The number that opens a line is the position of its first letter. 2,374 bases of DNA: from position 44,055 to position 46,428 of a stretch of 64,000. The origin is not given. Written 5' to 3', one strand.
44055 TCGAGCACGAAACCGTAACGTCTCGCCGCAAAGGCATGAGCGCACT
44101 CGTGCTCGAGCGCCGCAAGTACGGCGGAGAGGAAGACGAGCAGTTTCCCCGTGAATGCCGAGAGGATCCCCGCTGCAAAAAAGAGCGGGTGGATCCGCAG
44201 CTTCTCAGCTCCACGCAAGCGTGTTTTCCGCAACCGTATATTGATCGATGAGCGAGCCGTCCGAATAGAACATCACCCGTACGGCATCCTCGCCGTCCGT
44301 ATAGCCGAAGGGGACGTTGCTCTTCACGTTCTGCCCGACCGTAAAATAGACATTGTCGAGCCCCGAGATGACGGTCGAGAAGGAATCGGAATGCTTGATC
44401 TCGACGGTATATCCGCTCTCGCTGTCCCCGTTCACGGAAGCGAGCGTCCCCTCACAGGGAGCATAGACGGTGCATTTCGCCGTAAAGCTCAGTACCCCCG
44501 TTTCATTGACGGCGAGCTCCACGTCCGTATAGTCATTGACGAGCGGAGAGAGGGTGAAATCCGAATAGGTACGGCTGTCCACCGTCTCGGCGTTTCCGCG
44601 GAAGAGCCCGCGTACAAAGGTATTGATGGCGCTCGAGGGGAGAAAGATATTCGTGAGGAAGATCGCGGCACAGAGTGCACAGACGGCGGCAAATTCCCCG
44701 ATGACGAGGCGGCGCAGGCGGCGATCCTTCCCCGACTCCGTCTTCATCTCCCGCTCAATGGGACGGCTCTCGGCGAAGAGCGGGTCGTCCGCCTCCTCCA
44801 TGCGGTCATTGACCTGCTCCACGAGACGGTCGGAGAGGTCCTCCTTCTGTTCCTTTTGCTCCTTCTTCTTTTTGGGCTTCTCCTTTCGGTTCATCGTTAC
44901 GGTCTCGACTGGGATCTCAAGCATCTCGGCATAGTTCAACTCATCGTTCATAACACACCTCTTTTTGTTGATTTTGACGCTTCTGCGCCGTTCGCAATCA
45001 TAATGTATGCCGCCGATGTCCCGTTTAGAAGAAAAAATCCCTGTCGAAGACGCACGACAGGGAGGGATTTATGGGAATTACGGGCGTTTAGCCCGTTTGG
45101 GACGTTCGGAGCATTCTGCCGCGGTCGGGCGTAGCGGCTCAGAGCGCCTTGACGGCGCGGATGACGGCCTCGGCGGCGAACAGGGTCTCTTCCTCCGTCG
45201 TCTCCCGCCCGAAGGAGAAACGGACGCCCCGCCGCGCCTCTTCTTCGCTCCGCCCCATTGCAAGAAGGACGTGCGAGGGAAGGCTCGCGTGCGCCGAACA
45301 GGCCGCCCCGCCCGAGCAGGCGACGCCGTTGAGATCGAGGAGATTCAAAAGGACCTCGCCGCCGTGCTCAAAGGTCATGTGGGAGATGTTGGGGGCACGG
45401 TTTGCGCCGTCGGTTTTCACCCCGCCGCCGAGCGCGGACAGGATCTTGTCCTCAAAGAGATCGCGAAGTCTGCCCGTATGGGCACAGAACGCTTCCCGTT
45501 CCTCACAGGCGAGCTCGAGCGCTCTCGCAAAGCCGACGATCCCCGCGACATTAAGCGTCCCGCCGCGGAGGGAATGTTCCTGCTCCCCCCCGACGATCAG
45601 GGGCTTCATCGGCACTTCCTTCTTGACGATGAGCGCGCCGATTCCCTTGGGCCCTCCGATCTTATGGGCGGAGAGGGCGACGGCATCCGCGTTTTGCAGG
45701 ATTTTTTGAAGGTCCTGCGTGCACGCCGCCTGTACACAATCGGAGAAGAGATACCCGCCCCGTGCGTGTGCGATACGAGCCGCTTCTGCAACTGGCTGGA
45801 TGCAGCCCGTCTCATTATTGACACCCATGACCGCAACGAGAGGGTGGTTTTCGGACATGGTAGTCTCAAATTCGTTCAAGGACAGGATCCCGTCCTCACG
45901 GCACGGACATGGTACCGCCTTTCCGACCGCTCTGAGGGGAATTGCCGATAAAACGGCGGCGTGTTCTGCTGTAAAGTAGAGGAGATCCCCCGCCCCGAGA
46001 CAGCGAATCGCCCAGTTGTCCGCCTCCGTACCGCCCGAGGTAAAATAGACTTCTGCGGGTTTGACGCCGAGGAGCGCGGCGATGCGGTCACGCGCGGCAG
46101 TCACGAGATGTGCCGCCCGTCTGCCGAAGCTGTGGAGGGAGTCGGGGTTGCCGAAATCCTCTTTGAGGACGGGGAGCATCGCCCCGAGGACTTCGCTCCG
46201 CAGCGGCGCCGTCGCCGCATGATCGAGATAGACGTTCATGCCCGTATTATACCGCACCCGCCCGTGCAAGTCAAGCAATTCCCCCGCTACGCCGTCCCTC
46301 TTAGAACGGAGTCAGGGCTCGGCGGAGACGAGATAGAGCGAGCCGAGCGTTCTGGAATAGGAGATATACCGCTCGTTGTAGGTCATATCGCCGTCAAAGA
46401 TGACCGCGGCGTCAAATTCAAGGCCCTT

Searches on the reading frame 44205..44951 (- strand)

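Call 7: search_protein_families(library=pfam, proteins=[window:44205-44951:-], max_evalue=0.0001)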
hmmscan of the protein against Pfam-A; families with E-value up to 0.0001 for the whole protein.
window:44205-44951:- (248 aa): 2 families
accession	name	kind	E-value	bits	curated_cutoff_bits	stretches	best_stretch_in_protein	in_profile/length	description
PF01551.29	Peptidase_M23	-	6.5e-07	29.9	28.7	1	159-218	13-72/96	Peptidase family M23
PF10661.14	EssA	-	7.5e-05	23.1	24.1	0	20-100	59-141/147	WXG100 protein secretion system (Wss), protein EssA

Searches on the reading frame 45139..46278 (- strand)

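Call 7: search_protein_families(library=pfam, proteins=[window:45139-46278:-], max_evalue=0.0001)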
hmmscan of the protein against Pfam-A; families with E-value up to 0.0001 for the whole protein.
window:45139-46278:- (379 aa): 1 family
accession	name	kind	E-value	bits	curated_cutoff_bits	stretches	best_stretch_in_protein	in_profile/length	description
PF00266.25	Aminotran_5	-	4.1e-57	194.3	21.5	1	16-364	1-367/371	Aminotransferase class-V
